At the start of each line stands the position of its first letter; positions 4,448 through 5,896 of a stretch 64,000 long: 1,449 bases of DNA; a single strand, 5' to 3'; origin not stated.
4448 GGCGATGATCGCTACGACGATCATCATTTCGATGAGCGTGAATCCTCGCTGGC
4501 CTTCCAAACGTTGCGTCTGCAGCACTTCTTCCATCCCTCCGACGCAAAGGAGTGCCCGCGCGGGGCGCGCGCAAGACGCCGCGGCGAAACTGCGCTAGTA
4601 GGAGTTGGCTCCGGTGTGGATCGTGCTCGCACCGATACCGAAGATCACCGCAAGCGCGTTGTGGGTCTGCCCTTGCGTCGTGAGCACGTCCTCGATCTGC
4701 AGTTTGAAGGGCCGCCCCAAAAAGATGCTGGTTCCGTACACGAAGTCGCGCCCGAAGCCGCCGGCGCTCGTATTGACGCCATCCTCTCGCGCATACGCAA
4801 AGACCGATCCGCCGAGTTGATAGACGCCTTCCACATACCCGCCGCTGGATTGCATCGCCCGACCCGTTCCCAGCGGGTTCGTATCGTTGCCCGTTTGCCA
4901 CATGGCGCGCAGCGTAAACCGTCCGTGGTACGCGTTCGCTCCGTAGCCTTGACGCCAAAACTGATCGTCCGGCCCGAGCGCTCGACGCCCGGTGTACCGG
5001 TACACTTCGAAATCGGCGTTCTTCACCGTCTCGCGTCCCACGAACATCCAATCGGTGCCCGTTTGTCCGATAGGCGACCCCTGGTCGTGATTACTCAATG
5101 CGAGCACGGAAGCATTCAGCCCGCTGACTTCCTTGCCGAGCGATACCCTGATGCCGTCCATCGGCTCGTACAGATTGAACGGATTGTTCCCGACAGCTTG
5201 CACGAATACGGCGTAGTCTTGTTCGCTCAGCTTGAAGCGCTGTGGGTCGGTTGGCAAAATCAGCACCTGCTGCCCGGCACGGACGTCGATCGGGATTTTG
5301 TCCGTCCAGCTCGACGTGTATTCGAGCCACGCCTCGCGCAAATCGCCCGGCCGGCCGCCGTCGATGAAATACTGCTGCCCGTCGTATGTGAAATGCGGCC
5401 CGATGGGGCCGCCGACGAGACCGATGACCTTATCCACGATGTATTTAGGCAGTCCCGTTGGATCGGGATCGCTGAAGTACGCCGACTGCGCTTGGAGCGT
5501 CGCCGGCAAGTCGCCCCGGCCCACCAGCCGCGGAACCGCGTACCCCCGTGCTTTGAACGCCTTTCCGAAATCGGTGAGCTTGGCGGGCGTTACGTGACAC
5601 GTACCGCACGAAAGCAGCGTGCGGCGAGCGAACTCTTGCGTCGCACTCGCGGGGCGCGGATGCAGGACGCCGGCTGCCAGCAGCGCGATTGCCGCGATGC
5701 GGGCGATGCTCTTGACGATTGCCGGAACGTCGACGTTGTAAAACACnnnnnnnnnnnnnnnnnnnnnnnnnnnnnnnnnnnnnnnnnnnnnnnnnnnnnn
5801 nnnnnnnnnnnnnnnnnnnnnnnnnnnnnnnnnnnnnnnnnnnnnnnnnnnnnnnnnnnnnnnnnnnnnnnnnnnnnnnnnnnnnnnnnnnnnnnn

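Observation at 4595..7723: Chemoreceptor ORF runs without a stop into a Cyc2-like fused cytochrome-porin module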

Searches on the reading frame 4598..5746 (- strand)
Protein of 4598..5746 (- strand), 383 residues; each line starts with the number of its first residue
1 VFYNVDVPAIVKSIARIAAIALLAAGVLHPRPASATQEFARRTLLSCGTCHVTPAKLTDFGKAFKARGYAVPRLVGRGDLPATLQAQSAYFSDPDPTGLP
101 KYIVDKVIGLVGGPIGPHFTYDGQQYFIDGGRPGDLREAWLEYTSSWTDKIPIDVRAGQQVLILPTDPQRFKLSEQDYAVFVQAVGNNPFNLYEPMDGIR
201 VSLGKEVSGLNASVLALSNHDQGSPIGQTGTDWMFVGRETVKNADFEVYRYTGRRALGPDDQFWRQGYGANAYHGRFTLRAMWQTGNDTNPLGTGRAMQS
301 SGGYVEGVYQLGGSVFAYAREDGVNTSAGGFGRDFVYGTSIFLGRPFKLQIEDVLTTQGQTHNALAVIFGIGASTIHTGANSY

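Call 5: search_protein_families(library=pfam, proteins=[window:4598-5746:-], max_evalue=0.1)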
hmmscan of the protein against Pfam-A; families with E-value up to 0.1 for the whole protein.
window:4598-5746:- (383 aa): 0 families

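Call 6: search_protein_families(library=ncbifam, proteins=[window:4598-5746:-], max_evalue=0.1)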
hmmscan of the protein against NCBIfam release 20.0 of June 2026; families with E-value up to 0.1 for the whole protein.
window:4598-5746:- (383 aa): 0 families

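Call 7: find_homologous_proteins(query=window:4598-5746:-, max_evalue=0.001)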
Query window:4598-5746:- (383 aa): 19 proteins with E <= 0.001 among 8000 candidates.
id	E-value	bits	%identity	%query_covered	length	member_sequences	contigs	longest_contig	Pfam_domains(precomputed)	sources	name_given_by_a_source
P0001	1.3e-201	688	78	100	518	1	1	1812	-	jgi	jgi:hypothetical protein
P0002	8.4e-181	619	71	99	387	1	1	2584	-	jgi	jgi:hypothetical protein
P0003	1.1e-178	612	75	93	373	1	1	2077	-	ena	-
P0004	2.1e-176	605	73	93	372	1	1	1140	-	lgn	-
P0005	1.6e-162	559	69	92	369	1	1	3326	-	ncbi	-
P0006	3.1e-155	535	67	92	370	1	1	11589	-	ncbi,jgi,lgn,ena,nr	ncbi:MAG TPA: hypothetical protein VNF68_00780 [Candidatus Baltobacteraceae bacterium]|nr:hypothetic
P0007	3.3e-155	535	66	96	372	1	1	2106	-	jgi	jgi:hypothetical protein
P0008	7.6e-152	524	63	96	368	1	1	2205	-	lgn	-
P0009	1.1e-149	517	62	96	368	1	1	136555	-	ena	-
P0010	1.0e-107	378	47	93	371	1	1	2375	-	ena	-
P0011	2.6e-92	328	44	96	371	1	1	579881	-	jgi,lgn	jgi:hypothetical protein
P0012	6.1e-63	231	38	92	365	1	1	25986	-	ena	-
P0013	8.0e-61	224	38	85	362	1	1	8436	-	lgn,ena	-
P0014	7.0e-57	211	38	93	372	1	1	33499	-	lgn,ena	-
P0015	1.7e-53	200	37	88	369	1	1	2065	-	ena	-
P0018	4.4e-14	70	28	80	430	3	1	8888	-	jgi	-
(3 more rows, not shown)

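Call 10: find_encoding_contigs(protein=P0001, flank=10000, max_places=4)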
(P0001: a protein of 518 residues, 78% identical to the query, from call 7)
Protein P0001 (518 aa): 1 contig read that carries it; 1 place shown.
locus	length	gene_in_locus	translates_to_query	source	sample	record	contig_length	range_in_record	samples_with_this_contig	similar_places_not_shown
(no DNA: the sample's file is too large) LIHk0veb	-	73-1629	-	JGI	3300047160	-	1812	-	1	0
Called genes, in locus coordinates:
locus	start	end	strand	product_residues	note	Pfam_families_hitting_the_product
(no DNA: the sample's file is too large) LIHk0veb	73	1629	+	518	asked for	-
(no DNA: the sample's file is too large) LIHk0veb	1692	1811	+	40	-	?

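Call 15: predict_structure(alignment_id=A1)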
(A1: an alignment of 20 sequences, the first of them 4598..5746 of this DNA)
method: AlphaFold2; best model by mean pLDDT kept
length: 383 residues; sequences in the alignment: 20
mean_pLDDT: 73.1   pTM: 0.71
mean pLDDT of the five models: 73.1, 72.1, 70.4, 66.4, 65.3
residues with pLDDT >= 90: 67; 70-90: 177; 50-70: 70; < 50: 69
segments of 3 or more residues with pLDDT < 50: 1-5, 25-60, 62-80, 377-383
pLDDT, mean of each block of 10 residues (from residue 1): 54 67 47 35 36 40 46 40 79 73 85 73 84 86 82 89 65 74 64 81 81 86 67 90 86 75 88 84 89 82 90 85 87 91 79 85 86 57 29
secondary structure, 60 per line:
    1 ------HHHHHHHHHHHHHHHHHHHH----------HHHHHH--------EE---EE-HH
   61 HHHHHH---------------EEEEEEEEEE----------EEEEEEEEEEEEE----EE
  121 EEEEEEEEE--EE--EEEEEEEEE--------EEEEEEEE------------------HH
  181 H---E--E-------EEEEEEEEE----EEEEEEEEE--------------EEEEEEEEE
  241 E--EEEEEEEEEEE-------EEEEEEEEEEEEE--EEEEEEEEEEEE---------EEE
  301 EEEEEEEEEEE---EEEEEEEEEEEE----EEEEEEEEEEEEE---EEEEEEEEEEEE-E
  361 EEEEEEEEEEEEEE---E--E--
elements in order: H7-26 H37-42 H59-66 E82-91 E102-114 E119-129 E136-144 E153-160 E196-204 E209-217 E232-241 E244-254 E262-274 E277-288 E298-311 E315-326 E331-343 E347-358 E360-374

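Call 18: find_related_loci(query=A1, collection=genome_contigs, flank=8000)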
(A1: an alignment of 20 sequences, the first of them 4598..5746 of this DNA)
Query A1 (383 aa) in genome_contigs; peptide patterns used: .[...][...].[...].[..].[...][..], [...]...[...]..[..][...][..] (x = any residue, [..] = any of these).
213 stretches matched a pattern; 172 encode a relative of the query (tblastn E <= 1e-3); the best 80 are kept; 79 distinct loci.
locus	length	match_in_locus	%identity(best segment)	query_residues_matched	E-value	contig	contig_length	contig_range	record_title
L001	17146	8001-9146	66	2-383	5e-167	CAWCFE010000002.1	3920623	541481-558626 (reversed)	MAG: Candidatus Eremiobacteraeota bacterium isolate MFD09495.bin.1.110 genome assembly, contig: contig_2690, whole genom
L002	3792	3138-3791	80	1-218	2e-121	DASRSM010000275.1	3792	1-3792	MAG TPA_asm: Candidatus Baltobacteraceae bacterium isolate SMAG_U5910 k141_4116812, whole genome shotgun sequence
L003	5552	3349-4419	38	29-383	3e-72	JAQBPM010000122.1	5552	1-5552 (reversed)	MAG: Vulcanimicrobiota bacterium isolate RYN_347 scaffold_1376047, whole genome shotgun sequence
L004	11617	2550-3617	39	31-383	1e-71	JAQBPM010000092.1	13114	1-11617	MAG: Vulcanimicrobiota bacterium isolate RYN_347 scaffold_553672, whole genome shotgun sequence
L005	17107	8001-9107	38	17-383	4e-71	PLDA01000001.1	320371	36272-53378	MAG: Vulcanimicrobiota bacterium isolate palsa_1496 73.20111000_P3D.1_contig_433, whole genome shotgun sequence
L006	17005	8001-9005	42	32-364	7e-71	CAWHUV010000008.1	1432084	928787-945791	MAG: Candidatus Eremiobacteraeota bacterium isolate MFD03346.bin.3.111 genome assembly, contig: contig_8558, whole genom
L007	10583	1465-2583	37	14-383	5e-71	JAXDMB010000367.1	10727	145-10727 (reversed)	MAG: Vulcanimicrobiota bacterium isolate BP_631 scaffold_3585038, whole genome shotgun sequence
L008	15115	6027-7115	37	23-383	1e-70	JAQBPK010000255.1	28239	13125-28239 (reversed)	MAG: Vulcanimicrobiota bacterium isolate RYN_345 scaffold_6032879, whole genome shotgun sequence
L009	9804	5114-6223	39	11-380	2e-69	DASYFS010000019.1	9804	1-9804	MAG TPA_asm: Candidatus Elarobacter sp. isolate SMAG_U5021 k141_592939, whole genome shotgun sequence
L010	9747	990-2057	37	31-383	5e-68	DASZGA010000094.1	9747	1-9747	MAG TPA_asm: Candidatus Elarobacter sp. isolate SMAG_U6536 k141_69732, whole genome shotgun sequence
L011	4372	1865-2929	39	31-383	4e-67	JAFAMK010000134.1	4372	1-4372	MAG: Vulcanimicrobiota bacterium isolate CP_BE_RX_R1_6 BE_RX_R1_k147_1129246, whole genome shotgun sequence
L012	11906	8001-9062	37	14-365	3e-66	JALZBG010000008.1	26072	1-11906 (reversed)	MAG: Vulcanimicrobiota bacterium isolate KAP bin111 SD1491_NODE_54_length_26072_cov_1.193640, whole genome shotgun seque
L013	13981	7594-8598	38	39-371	2e-66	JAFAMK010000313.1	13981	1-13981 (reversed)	MAG: Vulcanimicrobiota bacterium isolate CP_BE_RX_R1_6 BE_RX_R1_k147_1758871, whole genome shotgun sequence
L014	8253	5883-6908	39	30-369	4e-66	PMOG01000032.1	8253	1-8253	MAG: Vulcanimicrobiota bacterium isolate palsa_1478 73.20110600_P1M.14_contig_70457, whole genome shotgun sequence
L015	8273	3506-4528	39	18-363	8e-66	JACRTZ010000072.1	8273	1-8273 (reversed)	MAG: Vulcanimicrobiota bacterium isolate Mitchell_Peninsula_25 NODE_9190_length_8273_cov_6.234242, whole genome shotgun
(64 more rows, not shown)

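Call 22: fold_search(model_id=the predicted structure, library=pdb)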
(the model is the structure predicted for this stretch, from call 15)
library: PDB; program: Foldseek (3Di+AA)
matches with E <= 10: 1344; with E <= 0.001: 195
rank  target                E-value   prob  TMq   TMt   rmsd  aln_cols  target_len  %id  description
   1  8jto                  4.2e-11  1.00  0.51  0.56   6.9       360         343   13  Outer membrane porin of Burkholderia pseudomallei (BpsOmp38) in complex with ceftazidime (released 2024-06-26)
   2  2fgq                  7.1e-11  1.00  0.59  0.67   4.8       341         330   12  High resolution X-ray structure of Omp32 in complex with malate (released 2006-01-31)
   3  3wi5                  1.4e-10  1.00  0.54  0.65   6.9       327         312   12  Crystal structure of the Loop 7 mutant PorB from Neisseria meningitidis serogroup B (released 2014-01-01)
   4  3a2s_X                2.1e-10  1.00  0.53  0.58   6.8       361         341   10  Crystal Structure of outer membrane protein PorB from Neisseria meningitidis in complex with sucrose (released 2010-04-07)
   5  8wv0_B                3.6e-10  1.00  0.52  0.60   6.3       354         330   14  Outer membrane porin of Burkholderia pseudomallei (BpsOmp38) (released 2024-10-30)
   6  2o4v_A                4.0e-10  1.00  0.58  0.54   7.2       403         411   10  An arginine ladder in OprP mediates phosphate specific transfer across the outer membrane (released 2006-12-26)
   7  1e54_A                5.8e-10  1.00  0.58  0.66   5.1       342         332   12  Anion-selective porin from Comamonas acidovorans (released 2001-07-12)
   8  6ehe                  6.1e-10  1.00  0.53  0.65   5.3       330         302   11  OmpTdeltaL8 (loop L8 deletion mutant of OmpT), an outer membrane protein of Vibrio cholerae (released 2018-04-25)
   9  4rjw                  8.4e-10  1.00  0.58  0.53   7.1       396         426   10  Crystal structure of Pseudomonas aeruginosa OprO (released 2015-10-21)
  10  3wi4                  8.4e-10  1.00  0.55  0.66   6.6       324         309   12  Crystal structure of wild-type PorB from Neisseria meningitidis serogroup B (released 2014-01-01)
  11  4aui_A                9.3e-10  1.00  0.54  0.66   5.8       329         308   11  STRUCTURE AND FUNCTION OF THE PORB PORIN FROM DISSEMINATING N. GONORRHOEAE (released 2012-10-10)
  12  8wv0_A                9.3e-10  1.00  0.53  0.60   6.3       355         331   14  Outer membrane porin of Burkholderia pseudomallei (BpsOmp38) (released 2024-10-30)
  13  9a2y_MODEL_1_A        1.0e-09  1.00  0.56  0.59   7.8       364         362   10  Model of E. coli OmpF by in-cell photo-crosslinking MS and deep learning (released 2023-02-24)
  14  5oyk                  1.2e-09  1.00  0.54  0.63   6.5       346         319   11  Outer-membrane expressed OmpT of Vibrio cholerae (released 2018-04-25)
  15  5mdo_A                1.3e-09  1.00  0.55  0.61   5.6       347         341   10  Crystal structure of in vitro folded Chitoporin VhChip from Vibrio harveyi (crystal form I) (released 2017-12-20)
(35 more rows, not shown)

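Call 28: search_solved_structures(query=A1, max_evalue=10, show_alignments=2)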
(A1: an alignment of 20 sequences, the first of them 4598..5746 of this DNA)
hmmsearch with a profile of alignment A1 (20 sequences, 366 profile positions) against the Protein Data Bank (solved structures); distinct sequences matched with E-value up to 10: 9.
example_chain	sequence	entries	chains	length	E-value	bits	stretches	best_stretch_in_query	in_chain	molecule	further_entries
6qvm_A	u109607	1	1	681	0.2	13.8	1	6-47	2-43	Multiheme cytochrome cf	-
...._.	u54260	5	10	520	0.7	12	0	33-68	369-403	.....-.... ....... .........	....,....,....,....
3uu9_A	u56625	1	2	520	0.7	12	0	33-68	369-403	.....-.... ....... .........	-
4q4u_A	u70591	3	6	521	0.71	12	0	33-68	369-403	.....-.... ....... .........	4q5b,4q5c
4q0t_A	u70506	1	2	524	0.72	11.9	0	33-68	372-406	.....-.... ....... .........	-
2ot4_A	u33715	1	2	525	0.72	11.9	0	33-68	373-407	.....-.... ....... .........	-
2zo5_A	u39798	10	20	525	0.73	11.9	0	33-68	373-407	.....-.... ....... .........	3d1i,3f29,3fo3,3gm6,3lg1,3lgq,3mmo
3owm_A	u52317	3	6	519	0.86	11.7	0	33-68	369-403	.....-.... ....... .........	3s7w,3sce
3o7a_A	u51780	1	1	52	6.6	8.8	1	27-45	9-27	PHD finger protein 13 variant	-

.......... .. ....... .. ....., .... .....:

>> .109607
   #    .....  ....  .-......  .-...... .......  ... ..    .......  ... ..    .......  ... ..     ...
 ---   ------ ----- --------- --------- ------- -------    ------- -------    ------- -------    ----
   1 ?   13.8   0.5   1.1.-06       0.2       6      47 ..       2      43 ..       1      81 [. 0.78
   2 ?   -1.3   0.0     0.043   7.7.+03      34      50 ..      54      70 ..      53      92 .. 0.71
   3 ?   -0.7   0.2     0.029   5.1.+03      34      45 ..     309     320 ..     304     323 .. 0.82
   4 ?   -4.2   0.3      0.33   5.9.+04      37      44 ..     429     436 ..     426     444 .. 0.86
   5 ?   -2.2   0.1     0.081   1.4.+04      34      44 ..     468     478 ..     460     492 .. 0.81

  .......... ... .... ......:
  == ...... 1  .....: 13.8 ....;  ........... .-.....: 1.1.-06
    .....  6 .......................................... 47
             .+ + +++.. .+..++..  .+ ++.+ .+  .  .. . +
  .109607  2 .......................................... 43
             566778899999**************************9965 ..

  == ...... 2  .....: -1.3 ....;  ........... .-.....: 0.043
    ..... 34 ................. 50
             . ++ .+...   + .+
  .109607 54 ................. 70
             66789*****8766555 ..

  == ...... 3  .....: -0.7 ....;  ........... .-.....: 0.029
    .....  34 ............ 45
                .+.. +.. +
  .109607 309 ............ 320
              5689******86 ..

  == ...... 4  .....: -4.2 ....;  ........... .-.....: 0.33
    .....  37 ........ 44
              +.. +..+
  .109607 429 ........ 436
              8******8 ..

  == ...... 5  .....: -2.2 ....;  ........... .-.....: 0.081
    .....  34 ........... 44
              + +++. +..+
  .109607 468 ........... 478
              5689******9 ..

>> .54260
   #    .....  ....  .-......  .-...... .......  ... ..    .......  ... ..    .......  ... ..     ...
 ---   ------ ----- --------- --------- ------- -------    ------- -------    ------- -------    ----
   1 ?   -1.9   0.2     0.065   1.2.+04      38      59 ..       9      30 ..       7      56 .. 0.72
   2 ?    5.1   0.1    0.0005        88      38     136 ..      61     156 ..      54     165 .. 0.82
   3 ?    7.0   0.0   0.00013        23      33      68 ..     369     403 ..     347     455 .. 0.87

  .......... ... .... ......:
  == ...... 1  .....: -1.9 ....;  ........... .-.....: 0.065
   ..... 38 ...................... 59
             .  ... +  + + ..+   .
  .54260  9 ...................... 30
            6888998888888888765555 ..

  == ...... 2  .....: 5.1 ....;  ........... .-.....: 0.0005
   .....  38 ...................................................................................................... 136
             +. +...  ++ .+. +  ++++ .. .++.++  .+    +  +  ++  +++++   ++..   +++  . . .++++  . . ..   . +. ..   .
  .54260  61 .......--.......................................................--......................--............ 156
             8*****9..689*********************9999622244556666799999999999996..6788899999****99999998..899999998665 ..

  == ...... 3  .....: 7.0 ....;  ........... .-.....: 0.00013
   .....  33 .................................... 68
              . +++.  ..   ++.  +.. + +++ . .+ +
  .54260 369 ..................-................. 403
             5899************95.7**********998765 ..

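Call 29: find_homologous_proteins(query=P0018, max_evalue=0.001)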
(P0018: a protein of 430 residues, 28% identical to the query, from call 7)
Query P0018 (430 aa): 231 proteins with E <= 0.001 among 8000 candidates; the best 120 are listed.
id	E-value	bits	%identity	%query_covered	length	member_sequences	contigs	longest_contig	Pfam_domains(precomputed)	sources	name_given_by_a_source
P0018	5.2e-295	996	100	100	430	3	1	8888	-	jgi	-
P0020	4.4e-259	878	87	100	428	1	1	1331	-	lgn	-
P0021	2.6e-239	813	81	100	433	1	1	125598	-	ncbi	-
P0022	3.4e-236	802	80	100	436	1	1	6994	-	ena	-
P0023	1.6e-229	781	78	100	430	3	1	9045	-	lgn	-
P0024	6.1e-229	779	78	100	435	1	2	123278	-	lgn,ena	-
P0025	3.0e-201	687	73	99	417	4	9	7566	-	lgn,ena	-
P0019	1.2e-195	669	71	95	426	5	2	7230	-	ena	-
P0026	1.1e-192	659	70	95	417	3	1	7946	-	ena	-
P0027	2.3e-191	655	68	100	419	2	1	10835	-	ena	-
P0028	4.4e-190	650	68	98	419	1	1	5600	-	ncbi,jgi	jgi:hypothetical protein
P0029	5.2e-189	647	68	94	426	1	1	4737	-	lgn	-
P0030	4.2e-187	641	69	94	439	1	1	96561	-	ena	-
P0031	1.4e-185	636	65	98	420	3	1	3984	-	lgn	-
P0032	7.1e-185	633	65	99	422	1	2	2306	-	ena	-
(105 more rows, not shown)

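Call 52: find_encoding_contigs(protein=P0002, flank=4000, max_places=3)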
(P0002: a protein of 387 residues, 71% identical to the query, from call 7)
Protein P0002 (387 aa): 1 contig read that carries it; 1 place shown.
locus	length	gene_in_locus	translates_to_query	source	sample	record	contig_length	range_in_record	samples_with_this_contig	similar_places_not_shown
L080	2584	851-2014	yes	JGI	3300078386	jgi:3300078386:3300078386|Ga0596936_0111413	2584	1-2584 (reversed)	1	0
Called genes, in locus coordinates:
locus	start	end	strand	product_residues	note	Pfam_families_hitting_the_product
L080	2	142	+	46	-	?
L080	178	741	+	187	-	PF01844:HNH, PF13395:HNH_4 (weak), PF14279:HNH_5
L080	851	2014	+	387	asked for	-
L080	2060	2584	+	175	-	?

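Call 53: find_encoding_contigs(protein=P0006, flank=6000, max_places=3)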
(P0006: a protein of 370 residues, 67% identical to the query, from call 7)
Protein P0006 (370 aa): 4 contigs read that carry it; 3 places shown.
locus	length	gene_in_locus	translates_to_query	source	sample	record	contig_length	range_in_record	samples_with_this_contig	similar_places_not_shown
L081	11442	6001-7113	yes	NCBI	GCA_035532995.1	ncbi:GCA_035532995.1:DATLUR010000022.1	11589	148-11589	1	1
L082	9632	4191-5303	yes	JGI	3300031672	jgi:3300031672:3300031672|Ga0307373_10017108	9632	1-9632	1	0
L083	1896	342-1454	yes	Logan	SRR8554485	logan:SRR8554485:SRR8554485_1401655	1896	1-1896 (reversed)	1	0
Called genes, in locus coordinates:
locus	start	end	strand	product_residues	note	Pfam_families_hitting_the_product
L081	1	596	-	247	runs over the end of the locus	PF13620:CarboxypepD_reg (weak)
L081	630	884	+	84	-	-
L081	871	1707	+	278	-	PF07721:TPR_4 (faint), PF16918:PknG_TPR (faint), PF13432:TPR_16 (weak), PF13371:TPR_9 (weak), PF13432:TPR_16, PF14559:TPR_19 (weak), PF13432:TPR_16, PF14559:TPR_19, +10 more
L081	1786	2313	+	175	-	PF03640:Lipoprotein_15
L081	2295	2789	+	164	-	PF02630:SCO1-SenC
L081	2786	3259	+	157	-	-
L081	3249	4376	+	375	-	-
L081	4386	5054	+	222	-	PF00072:Response_reg, PF00486:Trans_reg_C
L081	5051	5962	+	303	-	PF00512:HisKA, PF02518:HATPase_c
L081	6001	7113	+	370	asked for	-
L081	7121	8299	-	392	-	PF02646:RmuC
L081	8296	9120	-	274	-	PF01738:DLH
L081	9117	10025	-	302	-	PF00126:HTH_1, PF12849:PBP_like_2 (weak), PF03466:LysR_substrate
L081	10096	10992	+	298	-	PF13531:SBP_bac_11, PF01547:SBP_bac_1 (weak)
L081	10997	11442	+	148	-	?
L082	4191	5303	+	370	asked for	-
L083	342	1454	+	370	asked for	-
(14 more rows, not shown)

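Call 54: find_encoding_contigs(protein=P0009, flank=6000, max_places=3)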
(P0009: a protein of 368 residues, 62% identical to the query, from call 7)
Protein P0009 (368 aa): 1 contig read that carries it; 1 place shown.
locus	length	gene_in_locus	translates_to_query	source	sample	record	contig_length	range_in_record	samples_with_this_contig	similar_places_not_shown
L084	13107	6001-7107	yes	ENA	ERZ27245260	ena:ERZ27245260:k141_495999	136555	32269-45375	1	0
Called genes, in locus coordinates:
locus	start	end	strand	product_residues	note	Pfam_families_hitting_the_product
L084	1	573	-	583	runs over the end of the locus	PF13620:CarboxypepD_reg (weak)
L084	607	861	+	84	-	-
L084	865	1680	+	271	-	PF13424:TPR_12 (faint), PF13431:TPR_17 (faint), PF13432:TPR_16, PF07719:TPR_2 (weak), PF13432:TPR_16, PF14559:TPR_19, PF13371:TPR_9, PF13432:TPR_16, +8 more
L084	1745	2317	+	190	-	PF03640:Lipoprotein_15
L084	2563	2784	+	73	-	-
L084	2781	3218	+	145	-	-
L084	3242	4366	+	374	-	-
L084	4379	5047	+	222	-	PF00072:Response_reg, PF00486:Trans_reg_C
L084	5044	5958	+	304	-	PF00512:HisKA, PF02518:HATPase_c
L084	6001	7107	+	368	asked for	-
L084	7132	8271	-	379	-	PF02646:RmuC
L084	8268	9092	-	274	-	PF01738:DLH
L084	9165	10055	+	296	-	PF13531:SBP_bac_11, PF01547:SBP_bac_1 (weak)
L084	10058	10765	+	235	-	-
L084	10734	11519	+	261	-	PF21342:SoxA-TsdA_cyt-c, PF00034:Cytochrom_C (weak), PF13442:Cytochrome_CBB3 (weak)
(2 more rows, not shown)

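Call 55: find_encoding_contigs(protein=P0003, flank=4000, max_places=3)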
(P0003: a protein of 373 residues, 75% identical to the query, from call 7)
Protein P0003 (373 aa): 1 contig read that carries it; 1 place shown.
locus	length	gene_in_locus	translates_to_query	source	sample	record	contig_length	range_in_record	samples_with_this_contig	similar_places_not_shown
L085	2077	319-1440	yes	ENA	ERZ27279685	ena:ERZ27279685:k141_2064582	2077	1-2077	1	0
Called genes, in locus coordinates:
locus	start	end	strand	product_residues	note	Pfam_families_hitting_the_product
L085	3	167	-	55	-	?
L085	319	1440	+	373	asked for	-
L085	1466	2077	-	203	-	?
